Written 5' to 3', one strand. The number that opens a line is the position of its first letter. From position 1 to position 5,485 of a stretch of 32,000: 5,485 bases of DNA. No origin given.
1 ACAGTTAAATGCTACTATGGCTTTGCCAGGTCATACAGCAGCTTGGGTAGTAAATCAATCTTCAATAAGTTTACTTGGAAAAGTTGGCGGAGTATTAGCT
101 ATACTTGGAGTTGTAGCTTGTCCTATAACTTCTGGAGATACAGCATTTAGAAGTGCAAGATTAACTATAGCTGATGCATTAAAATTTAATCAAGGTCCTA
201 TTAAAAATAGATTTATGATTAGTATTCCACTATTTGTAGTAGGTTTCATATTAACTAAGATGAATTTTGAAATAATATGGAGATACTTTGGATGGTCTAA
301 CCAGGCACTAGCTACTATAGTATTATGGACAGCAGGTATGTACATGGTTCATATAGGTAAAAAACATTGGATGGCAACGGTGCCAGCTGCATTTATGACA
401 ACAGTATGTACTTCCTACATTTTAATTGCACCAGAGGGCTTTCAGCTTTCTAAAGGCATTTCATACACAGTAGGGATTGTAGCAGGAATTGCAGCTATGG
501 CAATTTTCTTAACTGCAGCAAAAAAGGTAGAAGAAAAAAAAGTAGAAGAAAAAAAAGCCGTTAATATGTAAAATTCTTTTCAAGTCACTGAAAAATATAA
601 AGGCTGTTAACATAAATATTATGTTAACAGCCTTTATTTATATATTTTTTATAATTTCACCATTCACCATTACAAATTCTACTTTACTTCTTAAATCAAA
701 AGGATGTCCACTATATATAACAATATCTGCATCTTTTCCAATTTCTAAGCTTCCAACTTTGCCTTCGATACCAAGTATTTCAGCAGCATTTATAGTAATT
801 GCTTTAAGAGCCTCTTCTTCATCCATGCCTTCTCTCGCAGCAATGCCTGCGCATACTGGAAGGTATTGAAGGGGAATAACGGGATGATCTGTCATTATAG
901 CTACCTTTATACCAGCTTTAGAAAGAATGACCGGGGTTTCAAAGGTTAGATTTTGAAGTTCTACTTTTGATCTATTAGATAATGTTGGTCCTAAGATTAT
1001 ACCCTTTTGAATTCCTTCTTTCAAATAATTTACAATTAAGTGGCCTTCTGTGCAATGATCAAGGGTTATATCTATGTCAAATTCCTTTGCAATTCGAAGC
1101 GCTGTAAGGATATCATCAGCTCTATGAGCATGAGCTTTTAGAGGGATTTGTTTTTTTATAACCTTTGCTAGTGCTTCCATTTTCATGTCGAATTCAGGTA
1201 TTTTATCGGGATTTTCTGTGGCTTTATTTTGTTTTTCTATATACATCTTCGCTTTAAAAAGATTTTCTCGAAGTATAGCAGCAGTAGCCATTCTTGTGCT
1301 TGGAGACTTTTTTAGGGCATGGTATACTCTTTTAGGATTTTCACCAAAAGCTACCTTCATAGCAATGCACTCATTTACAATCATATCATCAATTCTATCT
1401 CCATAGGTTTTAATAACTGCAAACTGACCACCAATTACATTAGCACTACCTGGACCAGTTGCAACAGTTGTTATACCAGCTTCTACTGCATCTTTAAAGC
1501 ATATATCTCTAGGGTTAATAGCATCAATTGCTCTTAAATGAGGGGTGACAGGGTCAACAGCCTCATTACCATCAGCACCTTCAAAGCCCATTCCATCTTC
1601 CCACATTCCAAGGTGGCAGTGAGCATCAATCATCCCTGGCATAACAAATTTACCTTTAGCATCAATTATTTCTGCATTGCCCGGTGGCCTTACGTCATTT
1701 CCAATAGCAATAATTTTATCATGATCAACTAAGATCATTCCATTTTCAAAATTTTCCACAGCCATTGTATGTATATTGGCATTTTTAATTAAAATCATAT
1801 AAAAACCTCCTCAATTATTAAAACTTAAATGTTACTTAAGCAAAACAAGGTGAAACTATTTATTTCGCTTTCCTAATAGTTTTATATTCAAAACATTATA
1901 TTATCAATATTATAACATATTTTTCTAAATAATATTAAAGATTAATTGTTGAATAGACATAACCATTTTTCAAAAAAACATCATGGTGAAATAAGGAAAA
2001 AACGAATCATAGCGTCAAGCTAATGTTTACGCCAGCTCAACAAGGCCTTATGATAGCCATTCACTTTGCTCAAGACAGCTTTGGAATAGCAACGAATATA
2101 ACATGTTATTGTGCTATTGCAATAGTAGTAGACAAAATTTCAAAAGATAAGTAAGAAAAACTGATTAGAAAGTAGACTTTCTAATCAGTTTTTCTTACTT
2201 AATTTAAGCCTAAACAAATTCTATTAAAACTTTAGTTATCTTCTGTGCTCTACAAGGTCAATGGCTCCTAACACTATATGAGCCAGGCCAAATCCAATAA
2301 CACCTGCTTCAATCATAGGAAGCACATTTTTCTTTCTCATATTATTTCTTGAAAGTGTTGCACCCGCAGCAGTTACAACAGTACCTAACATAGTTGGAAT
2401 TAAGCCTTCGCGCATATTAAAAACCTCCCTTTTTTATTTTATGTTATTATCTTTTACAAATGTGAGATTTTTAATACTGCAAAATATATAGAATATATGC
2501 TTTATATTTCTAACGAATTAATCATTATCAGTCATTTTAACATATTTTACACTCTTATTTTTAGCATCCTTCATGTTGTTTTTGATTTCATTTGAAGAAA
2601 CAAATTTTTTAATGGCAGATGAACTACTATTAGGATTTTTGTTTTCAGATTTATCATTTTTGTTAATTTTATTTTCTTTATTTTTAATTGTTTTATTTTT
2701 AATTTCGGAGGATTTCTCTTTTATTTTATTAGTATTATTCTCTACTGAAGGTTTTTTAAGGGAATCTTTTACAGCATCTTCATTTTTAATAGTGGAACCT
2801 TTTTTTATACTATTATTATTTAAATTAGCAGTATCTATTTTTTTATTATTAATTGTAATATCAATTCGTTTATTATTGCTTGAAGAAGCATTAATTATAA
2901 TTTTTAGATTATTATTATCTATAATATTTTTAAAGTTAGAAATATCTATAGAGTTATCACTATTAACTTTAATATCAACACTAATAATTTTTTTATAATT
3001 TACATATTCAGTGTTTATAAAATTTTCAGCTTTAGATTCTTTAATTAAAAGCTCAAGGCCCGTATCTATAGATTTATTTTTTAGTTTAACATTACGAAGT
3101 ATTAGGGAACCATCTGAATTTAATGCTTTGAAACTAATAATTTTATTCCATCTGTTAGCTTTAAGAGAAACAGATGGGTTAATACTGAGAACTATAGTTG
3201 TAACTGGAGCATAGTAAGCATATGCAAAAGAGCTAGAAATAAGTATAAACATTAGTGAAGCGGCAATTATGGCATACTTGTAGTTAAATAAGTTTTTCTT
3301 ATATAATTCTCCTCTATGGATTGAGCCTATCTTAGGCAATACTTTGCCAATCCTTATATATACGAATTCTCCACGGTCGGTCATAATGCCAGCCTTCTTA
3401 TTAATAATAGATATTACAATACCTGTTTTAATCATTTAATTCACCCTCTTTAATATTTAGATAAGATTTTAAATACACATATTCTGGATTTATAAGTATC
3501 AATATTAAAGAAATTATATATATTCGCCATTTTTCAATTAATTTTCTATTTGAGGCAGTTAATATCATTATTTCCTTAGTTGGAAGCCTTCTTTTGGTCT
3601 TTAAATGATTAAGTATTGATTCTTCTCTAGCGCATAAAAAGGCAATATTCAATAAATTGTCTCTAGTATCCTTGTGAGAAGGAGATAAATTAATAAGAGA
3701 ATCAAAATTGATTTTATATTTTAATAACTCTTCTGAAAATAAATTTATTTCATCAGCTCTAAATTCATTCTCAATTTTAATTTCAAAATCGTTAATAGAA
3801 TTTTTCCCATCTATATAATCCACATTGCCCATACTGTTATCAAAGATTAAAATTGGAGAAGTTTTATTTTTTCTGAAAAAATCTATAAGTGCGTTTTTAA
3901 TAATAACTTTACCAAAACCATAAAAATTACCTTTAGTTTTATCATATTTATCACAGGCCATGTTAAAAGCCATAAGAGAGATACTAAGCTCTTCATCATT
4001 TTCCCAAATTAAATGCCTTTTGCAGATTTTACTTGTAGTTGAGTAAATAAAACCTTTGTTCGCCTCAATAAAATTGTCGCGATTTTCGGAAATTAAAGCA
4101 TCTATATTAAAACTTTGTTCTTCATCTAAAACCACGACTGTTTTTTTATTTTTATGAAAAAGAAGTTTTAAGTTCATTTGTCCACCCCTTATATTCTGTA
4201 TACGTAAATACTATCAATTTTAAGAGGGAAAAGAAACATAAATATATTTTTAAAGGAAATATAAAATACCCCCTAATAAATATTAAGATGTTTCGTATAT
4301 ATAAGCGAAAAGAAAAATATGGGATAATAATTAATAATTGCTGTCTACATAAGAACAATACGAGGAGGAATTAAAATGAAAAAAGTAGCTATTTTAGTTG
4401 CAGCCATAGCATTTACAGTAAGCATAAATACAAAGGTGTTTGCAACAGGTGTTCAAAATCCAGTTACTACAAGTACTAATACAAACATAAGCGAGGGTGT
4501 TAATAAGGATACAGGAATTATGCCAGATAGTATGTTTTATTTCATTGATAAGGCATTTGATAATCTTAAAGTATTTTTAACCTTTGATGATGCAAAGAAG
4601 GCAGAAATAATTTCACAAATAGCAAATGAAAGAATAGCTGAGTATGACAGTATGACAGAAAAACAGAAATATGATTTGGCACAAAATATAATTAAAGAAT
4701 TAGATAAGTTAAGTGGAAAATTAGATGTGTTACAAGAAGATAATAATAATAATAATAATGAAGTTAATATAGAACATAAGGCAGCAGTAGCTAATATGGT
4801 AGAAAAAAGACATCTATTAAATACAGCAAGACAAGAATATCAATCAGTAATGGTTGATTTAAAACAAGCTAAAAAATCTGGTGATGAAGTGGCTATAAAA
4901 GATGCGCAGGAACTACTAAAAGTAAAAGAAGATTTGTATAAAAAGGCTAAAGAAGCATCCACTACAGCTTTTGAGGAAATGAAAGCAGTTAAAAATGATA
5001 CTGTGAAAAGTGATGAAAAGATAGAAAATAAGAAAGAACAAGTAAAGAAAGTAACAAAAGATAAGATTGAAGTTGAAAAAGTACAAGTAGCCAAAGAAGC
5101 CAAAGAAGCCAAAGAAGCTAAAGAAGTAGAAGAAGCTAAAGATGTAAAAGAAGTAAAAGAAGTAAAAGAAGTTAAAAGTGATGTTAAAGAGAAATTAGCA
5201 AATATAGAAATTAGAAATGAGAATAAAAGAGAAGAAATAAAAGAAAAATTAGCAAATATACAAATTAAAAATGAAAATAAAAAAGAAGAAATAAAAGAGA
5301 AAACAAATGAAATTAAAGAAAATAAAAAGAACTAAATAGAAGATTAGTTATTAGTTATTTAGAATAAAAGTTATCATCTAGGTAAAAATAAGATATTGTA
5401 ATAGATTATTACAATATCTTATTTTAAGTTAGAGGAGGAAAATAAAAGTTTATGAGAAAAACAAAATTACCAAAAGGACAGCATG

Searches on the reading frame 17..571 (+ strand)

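Call 56: search_protein_families(library=pfam, proteins=[window:17-571:+], max_evalue=0.00001)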
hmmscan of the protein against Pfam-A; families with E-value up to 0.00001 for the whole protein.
window:17-571:+ (184 aa): 1 family
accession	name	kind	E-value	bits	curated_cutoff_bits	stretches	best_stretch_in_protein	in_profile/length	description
PF02554.20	CstA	-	1.8e-08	34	27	1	22-131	433-557/560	Carbon starvation protein CstA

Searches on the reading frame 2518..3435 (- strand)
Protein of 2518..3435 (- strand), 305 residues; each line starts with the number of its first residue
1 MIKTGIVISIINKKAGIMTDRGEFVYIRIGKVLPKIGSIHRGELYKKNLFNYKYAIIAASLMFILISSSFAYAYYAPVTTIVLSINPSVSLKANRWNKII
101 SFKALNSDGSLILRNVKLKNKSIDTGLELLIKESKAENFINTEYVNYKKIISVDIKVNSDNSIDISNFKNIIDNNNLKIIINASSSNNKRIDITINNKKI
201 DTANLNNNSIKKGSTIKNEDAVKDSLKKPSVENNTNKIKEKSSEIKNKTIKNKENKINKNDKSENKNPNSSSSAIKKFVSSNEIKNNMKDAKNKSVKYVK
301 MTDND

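Call 56: search_protein_families(library=pfam, proteins=[window:2518-3435:-], max_evalue=0.00001)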
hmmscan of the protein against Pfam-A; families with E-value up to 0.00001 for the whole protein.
window:2518-3435:- (305 aa): 1 family
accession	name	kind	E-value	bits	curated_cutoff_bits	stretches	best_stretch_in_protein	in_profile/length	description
PF23750.1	RsgI_M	-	1.6e-13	51.9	25.3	1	79-189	2-113/133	Anti-sigma factor RsgI-like central domain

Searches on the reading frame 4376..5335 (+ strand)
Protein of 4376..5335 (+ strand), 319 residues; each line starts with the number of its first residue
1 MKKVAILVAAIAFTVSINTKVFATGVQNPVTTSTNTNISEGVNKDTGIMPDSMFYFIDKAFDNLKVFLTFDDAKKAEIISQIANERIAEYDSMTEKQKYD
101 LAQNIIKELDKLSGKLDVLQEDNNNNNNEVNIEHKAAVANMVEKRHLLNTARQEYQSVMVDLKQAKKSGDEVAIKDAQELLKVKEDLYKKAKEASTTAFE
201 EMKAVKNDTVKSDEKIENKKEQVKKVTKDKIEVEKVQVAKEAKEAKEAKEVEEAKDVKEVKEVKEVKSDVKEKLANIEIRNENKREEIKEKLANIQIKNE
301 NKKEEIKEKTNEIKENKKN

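Call 56: search_protein_families(library=pfam, proteins=[window:4376-5335:+], max_evalue=0.00001)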
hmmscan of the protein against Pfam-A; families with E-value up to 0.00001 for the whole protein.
window:4376-5335:+ (319 aa): 1 family
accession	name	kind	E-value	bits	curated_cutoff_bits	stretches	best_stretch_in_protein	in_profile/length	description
PF18915.5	DUF5667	-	1.1e-14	55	27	1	47-134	1-88/99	Domain of unknown function (DUF5667)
